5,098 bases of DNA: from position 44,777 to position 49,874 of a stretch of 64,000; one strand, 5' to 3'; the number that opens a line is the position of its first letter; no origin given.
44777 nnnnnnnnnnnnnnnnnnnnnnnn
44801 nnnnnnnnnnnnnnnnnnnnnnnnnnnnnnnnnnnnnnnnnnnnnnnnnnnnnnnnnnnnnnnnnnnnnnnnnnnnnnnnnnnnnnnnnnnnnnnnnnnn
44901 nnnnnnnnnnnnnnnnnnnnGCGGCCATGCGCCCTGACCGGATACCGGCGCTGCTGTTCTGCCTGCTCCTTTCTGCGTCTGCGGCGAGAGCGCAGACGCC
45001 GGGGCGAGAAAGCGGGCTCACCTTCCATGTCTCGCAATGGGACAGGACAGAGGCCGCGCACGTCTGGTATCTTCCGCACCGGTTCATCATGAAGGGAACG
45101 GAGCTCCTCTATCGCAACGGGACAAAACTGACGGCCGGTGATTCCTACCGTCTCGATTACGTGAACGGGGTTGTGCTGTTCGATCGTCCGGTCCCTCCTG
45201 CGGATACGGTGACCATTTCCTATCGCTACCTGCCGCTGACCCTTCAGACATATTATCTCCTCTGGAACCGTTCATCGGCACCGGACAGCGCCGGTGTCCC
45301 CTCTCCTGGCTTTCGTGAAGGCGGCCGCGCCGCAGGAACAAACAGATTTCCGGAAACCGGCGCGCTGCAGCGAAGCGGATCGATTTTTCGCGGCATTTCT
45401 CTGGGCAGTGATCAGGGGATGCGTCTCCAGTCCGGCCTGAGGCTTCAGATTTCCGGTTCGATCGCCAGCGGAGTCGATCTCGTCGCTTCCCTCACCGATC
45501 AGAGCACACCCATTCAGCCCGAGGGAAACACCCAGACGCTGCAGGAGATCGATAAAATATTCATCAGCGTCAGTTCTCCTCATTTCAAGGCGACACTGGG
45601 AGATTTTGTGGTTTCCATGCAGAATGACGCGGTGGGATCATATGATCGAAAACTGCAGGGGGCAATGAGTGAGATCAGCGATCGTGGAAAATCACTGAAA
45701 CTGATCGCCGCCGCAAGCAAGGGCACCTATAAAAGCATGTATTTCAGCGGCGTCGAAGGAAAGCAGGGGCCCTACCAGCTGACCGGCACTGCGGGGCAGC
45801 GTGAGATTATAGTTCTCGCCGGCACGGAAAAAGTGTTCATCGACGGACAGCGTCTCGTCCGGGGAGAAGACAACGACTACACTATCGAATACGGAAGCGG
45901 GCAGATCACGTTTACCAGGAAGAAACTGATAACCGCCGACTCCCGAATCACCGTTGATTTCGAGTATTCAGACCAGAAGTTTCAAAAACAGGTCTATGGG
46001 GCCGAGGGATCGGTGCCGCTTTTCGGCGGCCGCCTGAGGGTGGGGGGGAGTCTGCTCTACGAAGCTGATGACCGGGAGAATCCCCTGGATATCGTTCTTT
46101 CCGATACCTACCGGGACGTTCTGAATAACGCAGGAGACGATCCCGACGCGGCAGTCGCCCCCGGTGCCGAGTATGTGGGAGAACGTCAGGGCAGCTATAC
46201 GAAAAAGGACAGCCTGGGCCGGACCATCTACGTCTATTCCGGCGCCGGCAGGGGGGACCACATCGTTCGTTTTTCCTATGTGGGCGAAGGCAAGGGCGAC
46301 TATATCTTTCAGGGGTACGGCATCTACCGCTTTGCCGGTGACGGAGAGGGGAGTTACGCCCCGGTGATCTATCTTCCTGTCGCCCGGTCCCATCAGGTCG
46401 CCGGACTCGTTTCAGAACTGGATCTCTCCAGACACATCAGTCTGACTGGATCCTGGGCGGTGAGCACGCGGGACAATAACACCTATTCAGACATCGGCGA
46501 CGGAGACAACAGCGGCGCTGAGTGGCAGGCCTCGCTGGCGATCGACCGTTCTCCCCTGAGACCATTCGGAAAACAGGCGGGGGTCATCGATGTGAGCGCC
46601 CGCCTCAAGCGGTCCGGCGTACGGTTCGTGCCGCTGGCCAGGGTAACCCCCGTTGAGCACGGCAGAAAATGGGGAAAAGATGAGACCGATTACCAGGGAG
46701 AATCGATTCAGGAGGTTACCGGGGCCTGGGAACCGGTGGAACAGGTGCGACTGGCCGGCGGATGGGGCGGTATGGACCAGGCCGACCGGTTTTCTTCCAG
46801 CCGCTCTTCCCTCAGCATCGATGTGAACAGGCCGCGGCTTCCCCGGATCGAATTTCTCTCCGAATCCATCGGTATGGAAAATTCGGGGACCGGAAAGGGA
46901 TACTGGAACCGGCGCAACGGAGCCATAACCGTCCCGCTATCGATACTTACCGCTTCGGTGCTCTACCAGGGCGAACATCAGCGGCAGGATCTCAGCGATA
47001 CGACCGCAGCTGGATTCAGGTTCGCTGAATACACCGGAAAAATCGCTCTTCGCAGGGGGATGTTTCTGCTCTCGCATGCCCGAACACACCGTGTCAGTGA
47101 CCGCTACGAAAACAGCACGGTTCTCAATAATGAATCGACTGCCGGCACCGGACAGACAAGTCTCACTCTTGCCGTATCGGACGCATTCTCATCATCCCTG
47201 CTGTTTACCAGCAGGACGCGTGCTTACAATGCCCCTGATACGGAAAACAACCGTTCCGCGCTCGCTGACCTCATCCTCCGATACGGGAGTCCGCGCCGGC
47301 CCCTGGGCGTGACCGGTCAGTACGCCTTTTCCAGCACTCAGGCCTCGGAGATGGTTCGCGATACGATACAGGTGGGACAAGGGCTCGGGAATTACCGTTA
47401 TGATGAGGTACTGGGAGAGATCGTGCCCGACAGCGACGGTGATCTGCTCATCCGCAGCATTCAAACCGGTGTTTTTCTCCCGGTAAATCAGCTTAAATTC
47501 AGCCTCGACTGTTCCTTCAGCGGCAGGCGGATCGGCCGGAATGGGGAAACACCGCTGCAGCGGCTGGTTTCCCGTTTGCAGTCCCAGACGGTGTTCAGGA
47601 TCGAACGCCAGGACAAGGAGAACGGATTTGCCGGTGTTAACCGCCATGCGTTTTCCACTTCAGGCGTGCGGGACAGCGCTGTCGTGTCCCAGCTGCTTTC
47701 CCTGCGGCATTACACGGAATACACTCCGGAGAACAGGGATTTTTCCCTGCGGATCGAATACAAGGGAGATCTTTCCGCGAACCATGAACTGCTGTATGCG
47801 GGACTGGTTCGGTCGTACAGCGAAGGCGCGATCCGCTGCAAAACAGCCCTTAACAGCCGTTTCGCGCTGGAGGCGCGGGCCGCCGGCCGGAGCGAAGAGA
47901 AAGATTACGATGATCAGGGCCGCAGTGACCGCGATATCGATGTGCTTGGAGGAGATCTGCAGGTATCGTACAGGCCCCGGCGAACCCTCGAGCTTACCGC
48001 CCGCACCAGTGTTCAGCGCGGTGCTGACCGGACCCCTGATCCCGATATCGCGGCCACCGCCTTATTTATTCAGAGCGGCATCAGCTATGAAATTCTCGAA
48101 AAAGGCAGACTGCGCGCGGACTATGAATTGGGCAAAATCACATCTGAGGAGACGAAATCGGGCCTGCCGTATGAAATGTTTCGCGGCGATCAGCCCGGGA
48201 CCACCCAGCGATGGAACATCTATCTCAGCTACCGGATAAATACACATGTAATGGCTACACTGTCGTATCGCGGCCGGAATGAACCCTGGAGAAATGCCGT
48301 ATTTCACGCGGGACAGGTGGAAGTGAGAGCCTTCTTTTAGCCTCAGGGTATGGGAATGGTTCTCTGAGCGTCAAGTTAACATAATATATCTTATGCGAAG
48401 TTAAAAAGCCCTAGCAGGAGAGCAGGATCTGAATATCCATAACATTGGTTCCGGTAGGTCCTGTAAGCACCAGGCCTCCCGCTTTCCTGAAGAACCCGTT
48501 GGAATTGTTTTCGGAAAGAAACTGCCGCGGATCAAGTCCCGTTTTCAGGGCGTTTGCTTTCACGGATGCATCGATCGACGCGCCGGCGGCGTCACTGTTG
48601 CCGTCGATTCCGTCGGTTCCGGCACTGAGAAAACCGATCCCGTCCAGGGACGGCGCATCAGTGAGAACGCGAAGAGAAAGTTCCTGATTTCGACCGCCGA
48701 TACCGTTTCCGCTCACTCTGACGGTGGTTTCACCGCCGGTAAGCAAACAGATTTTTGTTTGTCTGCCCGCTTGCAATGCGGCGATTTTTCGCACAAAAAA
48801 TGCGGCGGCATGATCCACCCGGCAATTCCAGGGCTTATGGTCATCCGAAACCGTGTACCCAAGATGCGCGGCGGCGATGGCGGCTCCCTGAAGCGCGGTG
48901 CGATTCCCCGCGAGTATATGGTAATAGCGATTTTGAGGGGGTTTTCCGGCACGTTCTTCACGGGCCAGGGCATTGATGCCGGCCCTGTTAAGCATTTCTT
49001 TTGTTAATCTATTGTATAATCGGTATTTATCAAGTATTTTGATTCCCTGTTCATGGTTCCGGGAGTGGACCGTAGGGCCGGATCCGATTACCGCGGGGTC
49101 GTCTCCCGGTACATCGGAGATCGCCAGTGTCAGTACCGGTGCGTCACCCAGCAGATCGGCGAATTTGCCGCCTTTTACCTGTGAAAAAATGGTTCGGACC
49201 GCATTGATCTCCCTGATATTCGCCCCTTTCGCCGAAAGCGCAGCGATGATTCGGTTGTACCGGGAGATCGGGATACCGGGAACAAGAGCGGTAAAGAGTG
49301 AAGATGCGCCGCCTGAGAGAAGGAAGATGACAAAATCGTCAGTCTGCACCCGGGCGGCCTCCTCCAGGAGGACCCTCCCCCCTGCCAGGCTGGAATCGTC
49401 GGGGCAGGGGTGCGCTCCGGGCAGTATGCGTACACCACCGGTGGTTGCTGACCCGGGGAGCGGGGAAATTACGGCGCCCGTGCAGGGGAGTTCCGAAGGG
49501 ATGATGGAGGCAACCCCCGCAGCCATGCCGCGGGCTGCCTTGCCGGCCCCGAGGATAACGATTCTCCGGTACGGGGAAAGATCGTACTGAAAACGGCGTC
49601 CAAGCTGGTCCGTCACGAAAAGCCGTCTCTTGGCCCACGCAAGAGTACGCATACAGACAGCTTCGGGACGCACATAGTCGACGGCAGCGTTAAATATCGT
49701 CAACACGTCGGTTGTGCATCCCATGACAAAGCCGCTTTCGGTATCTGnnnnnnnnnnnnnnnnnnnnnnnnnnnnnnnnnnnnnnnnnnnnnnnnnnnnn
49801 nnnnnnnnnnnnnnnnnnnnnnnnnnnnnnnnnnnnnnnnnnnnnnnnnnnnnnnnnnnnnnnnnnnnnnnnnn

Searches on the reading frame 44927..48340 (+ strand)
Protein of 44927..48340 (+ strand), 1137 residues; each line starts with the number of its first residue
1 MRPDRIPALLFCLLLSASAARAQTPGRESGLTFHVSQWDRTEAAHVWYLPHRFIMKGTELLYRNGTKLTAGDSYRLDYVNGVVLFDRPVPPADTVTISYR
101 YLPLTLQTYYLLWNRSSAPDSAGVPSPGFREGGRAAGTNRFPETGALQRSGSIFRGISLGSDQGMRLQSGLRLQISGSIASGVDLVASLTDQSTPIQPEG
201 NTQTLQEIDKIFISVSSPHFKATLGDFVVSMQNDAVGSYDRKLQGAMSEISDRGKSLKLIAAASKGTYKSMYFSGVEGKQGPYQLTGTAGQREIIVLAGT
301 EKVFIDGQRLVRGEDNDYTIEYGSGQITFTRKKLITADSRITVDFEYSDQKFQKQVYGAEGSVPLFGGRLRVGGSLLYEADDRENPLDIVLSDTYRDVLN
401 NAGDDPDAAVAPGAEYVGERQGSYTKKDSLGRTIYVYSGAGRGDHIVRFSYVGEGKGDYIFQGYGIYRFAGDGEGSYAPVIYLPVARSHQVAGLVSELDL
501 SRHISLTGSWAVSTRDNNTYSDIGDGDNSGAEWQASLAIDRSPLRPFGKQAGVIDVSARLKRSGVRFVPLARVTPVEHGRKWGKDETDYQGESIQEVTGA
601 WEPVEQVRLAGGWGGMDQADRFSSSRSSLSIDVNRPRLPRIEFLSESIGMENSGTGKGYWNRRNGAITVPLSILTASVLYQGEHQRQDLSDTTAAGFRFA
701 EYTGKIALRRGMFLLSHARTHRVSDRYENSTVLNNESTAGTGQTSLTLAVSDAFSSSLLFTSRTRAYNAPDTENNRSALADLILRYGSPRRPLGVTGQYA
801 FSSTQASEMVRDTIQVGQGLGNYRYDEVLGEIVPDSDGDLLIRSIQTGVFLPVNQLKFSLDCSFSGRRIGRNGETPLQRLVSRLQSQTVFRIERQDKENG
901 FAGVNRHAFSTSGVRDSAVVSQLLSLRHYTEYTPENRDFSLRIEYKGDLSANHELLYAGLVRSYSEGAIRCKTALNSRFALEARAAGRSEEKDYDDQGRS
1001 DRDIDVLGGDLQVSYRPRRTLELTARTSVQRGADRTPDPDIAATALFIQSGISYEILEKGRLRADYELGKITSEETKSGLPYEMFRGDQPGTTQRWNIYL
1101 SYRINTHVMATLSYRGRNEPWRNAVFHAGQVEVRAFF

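Call 38: search_protein_families(library=ncbifam, proteins=[window:44927-48340:+], max_evalue=0.00001)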
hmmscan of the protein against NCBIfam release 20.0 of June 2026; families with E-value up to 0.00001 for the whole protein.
window:44927-48340:+ (1137 aa): 1 family
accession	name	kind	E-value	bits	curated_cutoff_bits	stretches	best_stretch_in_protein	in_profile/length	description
TIGR04189.1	surface_SprA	equivalog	6.7e-06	23.5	200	1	296-349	604-655/2319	T9SS outer membrane translocon Sov/SprA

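Call 47: search_protein_families(library=pfam, proteins=[window:44927-48340:+], max_evalue=0.01)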
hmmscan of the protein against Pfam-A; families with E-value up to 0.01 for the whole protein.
window:44927-48340:+ (1137 aa): 1 family
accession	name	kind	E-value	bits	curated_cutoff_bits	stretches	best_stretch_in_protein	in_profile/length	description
PF09343.15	DUF2460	-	6.2e-08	32.8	30.4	0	278-347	102-173/205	Conserved hypothetical protein 2217 (DUF2460)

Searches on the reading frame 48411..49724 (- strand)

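Call 38: search_protein_families(library=ncbifam, proteins=[window:48411-49724:-], max_evalue=0.00001)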
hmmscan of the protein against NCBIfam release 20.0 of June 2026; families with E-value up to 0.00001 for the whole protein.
window:48411-49724:- (437 aa): 2 families
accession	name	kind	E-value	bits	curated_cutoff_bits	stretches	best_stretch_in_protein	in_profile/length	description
NF040791.1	gly_kin_Thpl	equivalog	1.8e-63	215.2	670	1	40-432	33-408/410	glycerate 2-kinase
NF041176.1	GlyK_Thmprot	equivalog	1.3e-51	176.1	550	1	52-435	34-395/397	glycerate 2-kinase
